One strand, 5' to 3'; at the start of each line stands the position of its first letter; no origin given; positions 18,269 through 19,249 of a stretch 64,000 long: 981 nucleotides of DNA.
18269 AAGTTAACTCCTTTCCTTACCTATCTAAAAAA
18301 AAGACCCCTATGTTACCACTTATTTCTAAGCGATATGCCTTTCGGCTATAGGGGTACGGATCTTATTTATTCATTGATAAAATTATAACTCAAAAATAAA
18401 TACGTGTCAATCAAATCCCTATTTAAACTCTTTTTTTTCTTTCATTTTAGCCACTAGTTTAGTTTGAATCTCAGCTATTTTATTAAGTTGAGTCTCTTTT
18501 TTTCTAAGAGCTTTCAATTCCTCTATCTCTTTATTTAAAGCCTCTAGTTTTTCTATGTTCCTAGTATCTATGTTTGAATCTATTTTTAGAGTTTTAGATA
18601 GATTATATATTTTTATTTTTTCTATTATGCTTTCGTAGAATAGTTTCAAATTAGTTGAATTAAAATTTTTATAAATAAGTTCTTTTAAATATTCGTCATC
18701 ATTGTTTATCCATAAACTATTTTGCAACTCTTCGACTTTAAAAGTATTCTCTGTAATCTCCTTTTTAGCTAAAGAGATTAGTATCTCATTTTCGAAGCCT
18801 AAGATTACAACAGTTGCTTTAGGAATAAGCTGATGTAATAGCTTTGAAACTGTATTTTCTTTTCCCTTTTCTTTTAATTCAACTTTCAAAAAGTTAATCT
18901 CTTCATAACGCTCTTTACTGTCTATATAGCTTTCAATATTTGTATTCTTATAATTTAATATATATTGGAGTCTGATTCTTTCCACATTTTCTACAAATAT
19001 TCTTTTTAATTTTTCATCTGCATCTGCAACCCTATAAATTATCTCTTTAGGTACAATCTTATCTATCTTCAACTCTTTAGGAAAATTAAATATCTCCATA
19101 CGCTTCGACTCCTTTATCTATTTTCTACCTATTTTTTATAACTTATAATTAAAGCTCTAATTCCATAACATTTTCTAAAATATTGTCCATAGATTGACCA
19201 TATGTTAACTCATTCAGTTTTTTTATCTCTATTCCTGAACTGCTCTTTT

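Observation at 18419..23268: Three-gene operon: PLD-SNF2 helicase (1071 aa), small ABC-like ATPase (296 aa) and an unknown 226-aa protein; candidate uncharacterised defence system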

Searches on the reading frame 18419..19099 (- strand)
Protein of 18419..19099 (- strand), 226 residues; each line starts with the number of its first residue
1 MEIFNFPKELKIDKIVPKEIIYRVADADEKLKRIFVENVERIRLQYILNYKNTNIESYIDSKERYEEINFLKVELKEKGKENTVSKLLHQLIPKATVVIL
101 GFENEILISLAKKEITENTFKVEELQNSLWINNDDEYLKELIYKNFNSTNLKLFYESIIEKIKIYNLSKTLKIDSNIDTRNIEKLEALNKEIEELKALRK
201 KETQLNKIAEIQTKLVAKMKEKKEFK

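Call 4: search_protein_families(library=padloc, proteins=[window:18419-19099:-])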
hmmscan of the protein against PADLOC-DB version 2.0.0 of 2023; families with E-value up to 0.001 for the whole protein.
window:18419-19099:- (226 aa): 0 families

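Call 5: search_protein_families(library=pfam, proteins=[window:18419-19099:-], max_evalue=0.01)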
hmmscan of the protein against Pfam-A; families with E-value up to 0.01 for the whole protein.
window:18419-19099:- (226 aa): 1 family
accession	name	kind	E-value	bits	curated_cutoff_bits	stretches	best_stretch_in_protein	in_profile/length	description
PF14335.11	DUF4391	-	1.4e-39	136.9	29.9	1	4-215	1-225/232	Domain of unknown function (DUF4391)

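Call 12: find_homologous_proteins(query=window:18419-19099:-)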
Query window:18419-19099:- (226 aa): 737 proteins with E <= 0.001 among 1862 candidates; the best 120 are listed.
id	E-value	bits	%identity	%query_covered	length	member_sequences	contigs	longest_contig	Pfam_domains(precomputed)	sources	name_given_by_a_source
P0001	3.9e-129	446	100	100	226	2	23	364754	PF14335.12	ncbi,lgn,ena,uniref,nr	ncbi:DUF4391 domain-containing protein [uncultured Cetobacterium sp.]|uniref:DUF4391 domain-containi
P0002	3.9e-123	427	94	100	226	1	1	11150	PF14335.12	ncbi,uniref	ncbi:DUF4391 domain-containing protein [Cetobacterium sp.]|uniref:DUF4391 domain-containing protein 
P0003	1.7e-122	425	95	94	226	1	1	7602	PF14335.12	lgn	-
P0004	3.5e-117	407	91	99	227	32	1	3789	PF14335.12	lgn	-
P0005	6.0e-117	407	89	99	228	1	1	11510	PF14335.12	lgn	-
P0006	9.9e-117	406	90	99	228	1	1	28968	PF14335.12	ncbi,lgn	-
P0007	1.8e-116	405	88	100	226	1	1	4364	PF14335.12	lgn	-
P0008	2.3e-116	405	89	99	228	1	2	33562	PF14335.12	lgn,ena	-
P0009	7.7e-116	403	88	100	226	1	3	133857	PF14335.12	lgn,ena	-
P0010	8.6e-116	403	90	94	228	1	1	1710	PF14335.12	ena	-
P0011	1.2e-114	399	89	99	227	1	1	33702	PF14335.12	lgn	-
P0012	2.9e-114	398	88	100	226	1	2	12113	PF14335.12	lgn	-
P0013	3.7e-114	397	87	100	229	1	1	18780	PF14335.12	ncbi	ncbi:MAG: DUF4391 domain-containing protein [Cetobacterium sp.]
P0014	4.0e-114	397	87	100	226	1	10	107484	PF14335.12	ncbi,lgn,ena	-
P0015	6.0e-114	397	88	100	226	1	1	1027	PF14335.12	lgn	-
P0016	1.1e-113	396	88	100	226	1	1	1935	PF14335.12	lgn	-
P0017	3.0e-112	391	90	95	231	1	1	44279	PF14335.12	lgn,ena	-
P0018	7.3e-112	390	87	99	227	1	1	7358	PF14335.12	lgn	-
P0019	1.4e-111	389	85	100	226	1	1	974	PF14335.12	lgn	-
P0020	3.1e-111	388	86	99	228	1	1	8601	PF14335.12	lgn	-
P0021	1.3e-110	386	85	100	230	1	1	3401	PF14335.12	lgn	-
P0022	1.8e-110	385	87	99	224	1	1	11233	PF14335.12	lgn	-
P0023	2.6e-108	378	84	100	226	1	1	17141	PF14335.12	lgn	-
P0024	1.0e-106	373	81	100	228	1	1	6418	PF14335.12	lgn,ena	-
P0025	6.6e-106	371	82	99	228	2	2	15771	PF14335.12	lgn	-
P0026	7.5e-103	361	82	98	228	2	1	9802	PF14335.12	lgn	-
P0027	4.7e-93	329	73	100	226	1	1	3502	PF14335.12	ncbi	ncbi:MAG: DUF4391 domain-containing protein [Cetobacterium sp.]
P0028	5.1e-93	328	75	100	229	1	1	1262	PF14335.12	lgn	-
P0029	7.0e-85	302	96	69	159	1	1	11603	PF14335.12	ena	-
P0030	4.5e-80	286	66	100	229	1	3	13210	PF14335.12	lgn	-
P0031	2.4e-78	281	67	98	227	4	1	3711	PF14335.12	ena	-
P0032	2.0e-75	271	64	98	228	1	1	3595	PF14335.12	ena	-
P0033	3.3e-75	270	63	98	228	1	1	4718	PF14335.12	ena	-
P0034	4.2e-75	270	61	98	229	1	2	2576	PF14335.12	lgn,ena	-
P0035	5.3e-75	270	62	98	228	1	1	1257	PF14335.12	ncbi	-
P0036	5.6e-75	270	64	98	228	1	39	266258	PF14335.12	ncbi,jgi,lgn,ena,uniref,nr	ncbi:DUF4391 domain-containing protein [Fusobacterium periodonticum]|jgi:hypothetical protein|uniref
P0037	7.3e-75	269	63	98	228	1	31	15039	PF14335.12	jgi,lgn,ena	jgi:hypothetical protein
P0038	9.6e-75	269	63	98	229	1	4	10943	PF14335.12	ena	-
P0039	1.4e-74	268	62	98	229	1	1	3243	PF14335.12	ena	-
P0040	1.4e-74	268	63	98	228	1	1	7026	PF14335.12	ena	-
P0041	1.5e-74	268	61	98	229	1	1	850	PF14335.12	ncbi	ncbi:DUF4391 domain-containing protein [Fusobacterium polymorphum]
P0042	1.7e-74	268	63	98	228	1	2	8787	PF14335.12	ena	-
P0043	1.7e-74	268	63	98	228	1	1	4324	PF14335.12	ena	-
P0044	2.0e-74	268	62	98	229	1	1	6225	PF14335.12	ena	-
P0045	2.3e-74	268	62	98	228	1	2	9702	PF14335.12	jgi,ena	-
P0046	2.6e-74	267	62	98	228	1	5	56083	PF14335.12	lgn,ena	-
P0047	2.8e-74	267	62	98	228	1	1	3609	PF14335.12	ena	-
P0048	3.2e-74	267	61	98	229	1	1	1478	PF14335.12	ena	-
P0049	3.5e-74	267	62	98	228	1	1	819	PF14335.12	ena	-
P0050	3.7e-74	267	61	99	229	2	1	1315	PF14335.12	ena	-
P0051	3.8e-74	267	63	98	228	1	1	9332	PF14335.12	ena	-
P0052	4.3e-74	267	62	98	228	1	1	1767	PF14335.12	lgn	-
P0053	4.3e-74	267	63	98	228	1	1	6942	PF14335.12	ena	-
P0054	4.4e-74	267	62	98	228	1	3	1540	PF14335.12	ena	-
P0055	4.5e-74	267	62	98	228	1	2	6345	PF14335.12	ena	-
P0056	4.6e-74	267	63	98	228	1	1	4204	PF14335.12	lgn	-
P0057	4.7e-74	267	62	98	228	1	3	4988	PF14335.12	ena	-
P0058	4.8e-74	267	62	99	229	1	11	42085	PF14335.12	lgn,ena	-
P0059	5.1e-74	266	62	98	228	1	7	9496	PF14335.12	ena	-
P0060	5.5e-74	266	62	98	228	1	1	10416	PF14335.12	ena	-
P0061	6.5e-74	266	62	98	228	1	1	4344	PF14335.12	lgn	-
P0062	6.7e-74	266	62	98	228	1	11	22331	PF14335.12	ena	-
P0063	7.1e-74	266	61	98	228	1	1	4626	PF14335.12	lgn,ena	-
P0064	7.4e-74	266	62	98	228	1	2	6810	PF14335.12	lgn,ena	-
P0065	7.4e-74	266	61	98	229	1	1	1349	PF14335.12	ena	-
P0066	8.1e-74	266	60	98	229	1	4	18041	PF14335.12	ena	-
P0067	8.5e-74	266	62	98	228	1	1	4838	PF14335.12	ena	-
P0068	8.7e-74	266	62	98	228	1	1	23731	PF14335.12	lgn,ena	-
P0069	8.7e-74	266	62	98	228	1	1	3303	PF14335.12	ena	-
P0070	8.9e-74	266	61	98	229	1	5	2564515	PF14335.12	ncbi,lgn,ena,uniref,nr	ncbi:DUF4391 domain-containing protein [Fusobacterium polymorphum]|uniref:DUF4391 domain-containing 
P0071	9.3e-74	266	62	98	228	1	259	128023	PF14335.12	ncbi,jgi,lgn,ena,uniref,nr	ncbi:DUF4391 domain-containing protein [Fusobacterium pseudoperiodonticum]|jgi:hypothetical protein|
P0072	9.7e-74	266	62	98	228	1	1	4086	PF14335.12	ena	-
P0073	1.0e-73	265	62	98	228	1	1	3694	PF14335.12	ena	-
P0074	1.0e-73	265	62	98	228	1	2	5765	PF14335.12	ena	-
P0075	1.0e-73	265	61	98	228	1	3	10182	PF14335.12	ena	-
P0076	1.1e-73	265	62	98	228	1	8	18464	PF14335.12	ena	-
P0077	1.1e-73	265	61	98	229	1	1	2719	PF14335.12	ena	-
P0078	1.2e-73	265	62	98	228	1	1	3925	PF14335.12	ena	-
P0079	1.2e-73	265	61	98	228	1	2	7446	PF14335.12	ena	-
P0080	1.2e-73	265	61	98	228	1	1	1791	PF14335.12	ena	-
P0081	1.2e-73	265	62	98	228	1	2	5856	PF14335.12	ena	-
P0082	1.2e-73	265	62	98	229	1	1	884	PF14335.12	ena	-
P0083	1.3e-73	265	62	98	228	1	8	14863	PF14335.12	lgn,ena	-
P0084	1.4e-73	265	62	98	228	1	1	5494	PF14335.12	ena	-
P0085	1.4e-73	265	60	98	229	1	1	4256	PF14335.12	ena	-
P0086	1.4e-73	265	60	98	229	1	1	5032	PF14335.12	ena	-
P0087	1.4e-73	265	61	98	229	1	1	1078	PF14335.12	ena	-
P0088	1.4e-73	265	60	98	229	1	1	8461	PF14335.12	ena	-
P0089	1.5e-73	265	62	98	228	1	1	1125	PF14335.12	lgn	-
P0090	1.5e-73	265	62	98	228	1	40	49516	PF14335.12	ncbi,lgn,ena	-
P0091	1.6e-73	265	62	98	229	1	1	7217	PF14335.12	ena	-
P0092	1.6e-73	265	61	98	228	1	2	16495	PF14335.12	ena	-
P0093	1.6e-73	265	62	98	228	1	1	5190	PF14335.12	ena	-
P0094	1.6e-73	265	60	98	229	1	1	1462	PF14335.12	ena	-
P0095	1.8e-73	265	62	98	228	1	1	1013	PF14335.12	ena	-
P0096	1.8e-73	265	61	98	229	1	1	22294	PF14335.12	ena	-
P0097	1.8e-73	265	62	98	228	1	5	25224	PF14335.12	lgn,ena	-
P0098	1.8e-73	265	62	98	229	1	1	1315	PF14335.12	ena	-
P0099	1.9e-73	265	61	98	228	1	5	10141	PF14335.12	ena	-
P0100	1.9e-73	265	62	98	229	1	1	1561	PF14335.12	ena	-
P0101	1.9e-73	265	62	98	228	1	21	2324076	PF14335.12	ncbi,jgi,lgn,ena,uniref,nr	ncbi:DUF4391 domain-containing protein [Fusobacterium pseudoperiodonticum]|uniref:DUF4391 domain-con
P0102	1.9e-73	265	61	98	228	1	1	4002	PF14335.12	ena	-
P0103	1.9e-73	265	62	98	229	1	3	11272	PF14335.12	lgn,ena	-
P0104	2.0e-73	265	62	98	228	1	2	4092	PF14335.12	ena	-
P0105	2.0e-73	265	60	98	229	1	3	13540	PF14335.12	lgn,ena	-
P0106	2.0e-73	264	61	98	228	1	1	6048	PF14335.12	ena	-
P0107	2.0e-73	264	61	98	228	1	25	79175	PF14335.12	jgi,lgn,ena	-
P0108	2.1e-73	264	61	98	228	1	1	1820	PF14335.12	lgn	-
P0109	2.1e-73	264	62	98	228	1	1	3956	PF14335.12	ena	-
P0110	2.1e-73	264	61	98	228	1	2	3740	PF14335.12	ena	-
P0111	2.1e-73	264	62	98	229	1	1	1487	PF14335.12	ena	-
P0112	2.1e-73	264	62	98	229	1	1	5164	PF14335.12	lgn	-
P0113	2.1e-73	264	61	98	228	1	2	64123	PF14335.12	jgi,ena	-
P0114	2.2e-73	264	62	98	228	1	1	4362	PF14335.12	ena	-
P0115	2.2e-73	264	61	98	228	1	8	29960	PF14335.12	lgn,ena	-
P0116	2.3e-73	264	61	98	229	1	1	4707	PF14335.12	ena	-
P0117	2.3e-73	264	62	98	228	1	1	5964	PF14335.12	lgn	-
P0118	2.3e-73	264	62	98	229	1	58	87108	PF14335.12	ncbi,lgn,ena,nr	ncbi:hypothetical protein HMPREF2775_02510 [Fusobacterium sp. HMSC064B12]|nr:DUF4391 domain-containi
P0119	2.3e-73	264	61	98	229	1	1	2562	PF14335.12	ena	-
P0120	2.4e-73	264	61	98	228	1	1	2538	PF14335.12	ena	-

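Call 14: find_encoding_contigs(protein=P0071, flank=10000, max_places=8)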
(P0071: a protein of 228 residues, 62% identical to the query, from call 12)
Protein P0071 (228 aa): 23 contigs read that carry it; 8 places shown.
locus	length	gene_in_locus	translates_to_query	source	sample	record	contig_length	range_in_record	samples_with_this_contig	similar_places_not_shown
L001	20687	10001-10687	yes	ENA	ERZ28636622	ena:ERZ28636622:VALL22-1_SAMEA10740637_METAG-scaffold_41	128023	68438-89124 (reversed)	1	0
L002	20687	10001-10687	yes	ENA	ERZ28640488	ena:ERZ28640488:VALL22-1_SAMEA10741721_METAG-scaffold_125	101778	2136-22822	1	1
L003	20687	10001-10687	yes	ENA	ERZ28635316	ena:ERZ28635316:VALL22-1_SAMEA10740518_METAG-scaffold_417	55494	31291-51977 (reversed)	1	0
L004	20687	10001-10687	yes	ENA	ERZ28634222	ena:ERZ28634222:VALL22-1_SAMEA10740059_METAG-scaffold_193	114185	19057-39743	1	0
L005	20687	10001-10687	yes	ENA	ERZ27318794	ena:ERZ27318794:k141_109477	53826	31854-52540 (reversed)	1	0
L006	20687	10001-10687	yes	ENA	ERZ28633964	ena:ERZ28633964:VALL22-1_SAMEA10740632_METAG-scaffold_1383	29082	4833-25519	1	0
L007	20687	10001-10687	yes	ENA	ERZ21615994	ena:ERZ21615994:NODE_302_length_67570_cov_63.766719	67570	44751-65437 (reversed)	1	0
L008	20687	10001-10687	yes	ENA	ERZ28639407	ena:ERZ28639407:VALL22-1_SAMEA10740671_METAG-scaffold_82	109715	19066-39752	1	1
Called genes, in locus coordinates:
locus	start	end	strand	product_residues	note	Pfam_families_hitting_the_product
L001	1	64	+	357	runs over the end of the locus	-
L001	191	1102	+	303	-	-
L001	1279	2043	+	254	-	PF01209:Ubie_methyltran, PF13847:Methyltransf_31, PF08241:Methyltransf_11, PF08242:Methyltransf_12 (weak), PF13649:Methyltransf_25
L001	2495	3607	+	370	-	-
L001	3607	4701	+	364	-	-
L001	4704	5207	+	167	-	-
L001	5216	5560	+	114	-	-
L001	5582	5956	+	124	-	-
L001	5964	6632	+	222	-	-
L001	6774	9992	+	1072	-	PF13872:AAA_34 (faint), PF00176:SNF2-rel_dom (weak), PF00270:DEAD (faint), PF04851:ResIII (weak), PF00271:Helicase_C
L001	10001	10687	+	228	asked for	PF14335:DUF4391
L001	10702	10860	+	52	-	-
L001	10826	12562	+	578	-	PF01555:N6_N4_Mtase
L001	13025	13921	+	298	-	PF07751:Abi_2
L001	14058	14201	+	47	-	-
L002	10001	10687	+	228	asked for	PF14335:DUF4391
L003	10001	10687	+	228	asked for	PF14335:DUF4391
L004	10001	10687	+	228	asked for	PF14335:DUF4391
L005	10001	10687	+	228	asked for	PF14335:DUF4391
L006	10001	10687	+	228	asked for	PF14335:DUF4391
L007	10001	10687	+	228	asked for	PF14335:DUF4391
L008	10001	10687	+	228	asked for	PF14335:DUF4391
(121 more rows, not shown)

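Call 15: find_encoding_contigs(protein=P0014, flank=10000, max_places=6)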
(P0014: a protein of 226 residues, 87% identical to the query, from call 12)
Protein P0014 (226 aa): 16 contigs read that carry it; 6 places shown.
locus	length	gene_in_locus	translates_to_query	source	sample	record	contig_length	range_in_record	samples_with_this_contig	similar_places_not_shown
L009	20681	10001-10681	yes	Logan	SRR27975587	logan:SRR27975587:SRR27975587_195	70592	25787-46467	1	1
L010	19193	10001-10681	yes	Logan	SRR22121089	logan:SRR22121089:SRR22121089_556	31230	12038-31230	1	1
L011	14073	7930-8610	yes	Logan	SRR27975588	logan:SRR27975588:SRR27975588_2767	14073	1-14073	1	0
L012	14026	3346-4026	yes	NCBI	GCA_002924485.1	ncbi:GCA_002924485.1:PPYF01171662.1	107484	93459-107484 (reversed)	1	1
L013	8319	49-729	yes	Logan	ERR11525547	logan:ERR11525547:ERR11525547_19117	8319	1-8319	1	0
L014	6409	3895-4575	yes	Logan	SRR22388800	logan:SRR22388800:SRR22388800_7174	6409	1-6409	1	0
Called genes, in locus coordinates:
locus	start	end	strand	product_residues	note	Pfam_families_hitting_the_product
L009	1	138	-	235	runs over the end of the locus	PF04335:VirB8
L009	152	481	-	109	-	PF04956:TrbC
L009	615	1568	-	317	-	PF08401:ArdcN, PF18818:MPTase-PolyVal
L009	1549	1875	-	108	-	-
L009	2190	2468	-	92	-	PF06412:TraD (weak)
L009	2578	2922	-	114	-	-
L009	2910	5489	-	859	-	PF03389:MobA_MobL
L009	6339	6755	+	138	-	PF03235:GmrSD_N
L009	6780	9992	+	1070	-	PF00176:SNF2-rel_dom, PF00270:DEAD (faint), PF04851:ResIII, PF00271:Helicase_C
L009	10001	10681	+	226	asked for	PF14335:DUF4391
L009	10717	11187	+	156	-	PF18736:pEK499_p136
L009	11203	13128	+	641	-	PF01555:N6_N4_Mtase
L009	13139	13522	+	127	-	-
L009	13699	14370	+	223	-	-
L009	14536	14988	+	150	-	-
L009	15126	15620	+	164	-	PF12687:DUF3801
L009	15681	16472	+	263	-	PF06970:RepA_N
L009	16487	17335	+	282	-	PF01695:IstB_IS21, PF00308:Bac_DnaA, PF20720:nSTAND3 (weak)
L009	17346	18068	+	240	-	PF02498:Bro-N, PF03374:ANT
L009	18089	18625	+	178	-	-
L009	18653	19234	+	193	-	PF02534:T4SS-DNA_transf (weak)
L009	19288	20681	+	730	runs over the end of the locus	PF00239:Resolvase, PF07508:Recombinase, PF13408:Zn_ribbon_recom, PF14287:DUF4368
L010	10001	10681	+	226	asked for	PF14335:DUF4391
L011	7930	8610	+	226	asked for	PF14335:DUF4391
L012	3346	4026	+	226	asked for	PF14335:DUF4391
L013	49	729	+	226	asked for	PF14335:DUF4391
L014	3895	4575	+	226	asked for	PF14335:DUF4391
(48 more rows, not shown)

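Call 23: search_protein_families(library=ncbifam, proteins=[window:18419-19099:-], max_evalue=0.01)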
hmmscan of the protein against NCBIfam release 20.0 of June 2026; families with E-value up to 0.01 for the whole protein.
window:18419-19099:- (226 aa): 0 families

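Call 26: find_encoding_contigs(protein=P0001, flank=10000, max_places=6)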
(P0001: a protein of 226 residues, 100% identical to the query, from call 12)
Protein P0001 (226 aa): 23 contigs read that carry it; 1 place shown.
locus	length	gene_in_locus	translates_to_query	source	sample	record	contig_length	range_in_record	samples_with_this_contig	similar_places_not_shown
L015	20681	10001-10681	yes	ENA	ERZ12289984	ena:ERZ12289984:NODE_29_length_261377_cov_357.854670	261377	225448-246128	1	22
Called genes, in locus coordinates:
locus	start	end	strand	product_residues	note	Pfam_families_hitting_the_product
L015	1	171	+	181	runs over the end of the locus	-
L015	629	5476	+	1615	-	PF13086:AAA_11, PF13604:AAA_30, PF20720:nSTAND3 (weak), PF13245:AAA_19, PF13086:AAA_11 (weak), PF13087:AAA_12, PF04480:DUF559 (weak), PF18741:MTES_1575, +1 more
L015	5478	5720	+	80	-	PF02229:PC4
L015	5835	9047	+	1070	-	PF00176:SNF2-rel_dom, PF00270:DEAD (faint), PF04851:ResIII, PF00271:Helicase_C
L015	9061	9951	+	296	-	PF02463:SMC_N, PF13175:AAA_15, PF13476:AAA_23 (faint), PF00005:ABC_tran (weak), PF13173:AAA_14 (faint), PF13304:AAA_21 (weak), PF13175:AAA_15, PF13304:AAA_21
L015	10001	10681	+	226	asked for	PF14335:DUF4391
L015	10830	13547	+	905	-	PF13289:SIR2_2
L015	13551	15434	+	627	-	PF01555:N6_N4_Mtase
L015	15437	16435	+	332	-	PF17761:DUF1016_N, PF06250:YhcG_C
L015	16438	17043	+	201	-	PF04851:ResIII, PF00270:DEAD (weak)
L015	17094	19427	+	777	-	PF19778:RE_endonuc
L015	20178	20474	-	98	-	PF01909:NTP_transf_2, PF18765:Polbeta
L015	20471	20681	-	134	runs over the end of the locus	PF08780:NTase_sub_bind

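Call 27: search_protein_representatives(protein=window:18419-19099:-)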
Query: 226 residues. Proteins with E-value up to 0.001 (for the whole library): 405; up to 1e-10: 74; up to 1e-30: 8. The best 150 are listed.
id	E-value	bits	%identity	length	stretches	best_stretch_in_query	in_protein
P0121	2.0e-69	249.8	54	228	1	1-223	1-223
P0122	1.4e-44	168.7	45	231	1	1-221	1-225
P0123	7.9e-39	149.9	45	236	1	1-223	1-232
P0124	4.8e-37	144.1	64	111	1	1-107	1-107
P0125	8.4e-37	143.3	41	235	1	1-223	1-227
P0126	3.2e-36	141.4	41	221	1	2-214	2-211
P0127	1.1e-34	136.4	42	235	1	1-226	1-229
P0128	1.2e-33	133.0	36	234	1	1-216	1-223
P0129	1.3e-29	119.9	52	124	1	1-117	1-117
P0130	1.1e-24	103.7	59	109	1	1-85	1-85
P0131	1.9e-24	102.9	59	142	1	123-223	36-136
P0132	1.3e-22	97.0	58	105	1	127-224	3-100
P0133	2.1e-20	89.8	32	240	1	4-215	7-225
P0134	5.2e-20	88.5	59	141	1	1-73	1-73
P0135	7.6e-20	87.9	46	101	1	1-100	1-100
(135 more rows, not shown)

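Call 31: find_related_loci(query=A2, collection=genome_contigs, flank=10000)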
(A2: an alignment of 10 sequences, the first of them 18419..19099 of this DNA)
Query A2 (226 aa) in genome_contigs; peptide patterns used: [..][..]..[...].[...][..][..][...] (x = any residue, [..] = any of these).
48 stretches matched a pattern; 9 encode a relative of the query (tblastn E <= 1e-3); 9 distinct loci.
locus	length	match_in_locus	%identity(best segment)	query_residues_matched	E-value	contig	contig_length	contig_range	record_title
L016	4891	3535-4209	90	1-225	2e-130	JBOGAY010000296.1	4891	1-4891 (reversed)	MAG: Sarcina sp. isolate WFFMC_MAG_436 k139_54717_flag=0_multi=4.9882_len=4891, whole genome shotgun sequence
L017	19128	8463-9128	62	1-222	6e-83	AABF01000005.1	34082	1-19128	Fusobacterium vincentii ATCC 49256 Contig0375, whole genome shotgun sequence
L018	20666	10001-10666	60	1-222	3e-80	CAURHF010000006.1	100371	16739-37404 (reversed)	MAG TPA_asm: uncultured Fusobacterium sp. isolate ERR9969044_bin.15_MetaWRAP_v1.3_MAG genome assembly, contig: ERZ216159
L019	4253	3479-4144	59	1-222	2e-80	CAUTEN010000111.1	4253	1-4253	MAG TPA_asm: uncultured Fusobacterium sp. isolate SRR15001305_bin.13_MetaWRAP_v1.3_MAG genome assembly, contig: ERZ14214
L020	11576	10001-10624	27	1-215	8e-13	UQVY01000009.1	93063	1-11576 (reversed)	uncultured Clostridiales bacterium isolate UMGS692 genome assembly, contig: NODE_17_length_93063_cov_10.188199, whole ge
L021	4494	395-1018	26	1-215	1e-11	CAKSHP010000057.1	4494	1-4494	MAG: uncultured Clostridia bacterium isolate REFINED_METABAT215_TOP10_CONTIGS_1500_ASSEMBLY_K77_MERGED__Hadza_PheChl_Fib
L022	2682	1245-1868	27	1-215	7e-12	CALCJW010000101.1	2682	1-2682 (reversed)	MAG TPA_asm: uncultured Clostridia bacterium isolate ERR1600602_bin.57_CONCOCT_v1.1_MAG genome assembly, contig: ERZ1311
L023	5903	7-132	57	181-222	4e-10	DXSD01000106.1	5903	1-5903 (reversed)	MAG TPA_asm: Fusobacterium sp. isolate HRGM_Genome_1847 HRGM_Genome_1847_106, whole genome shotgun sequence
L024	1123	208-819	25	6-215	3e-8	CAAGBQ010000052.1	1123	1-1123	MAG TPA_asm: Ruminococcaceae bacterium, isolate HGM13205, WGS project CAAGBQ010000000 data, contig: SRS476070_103_k119_1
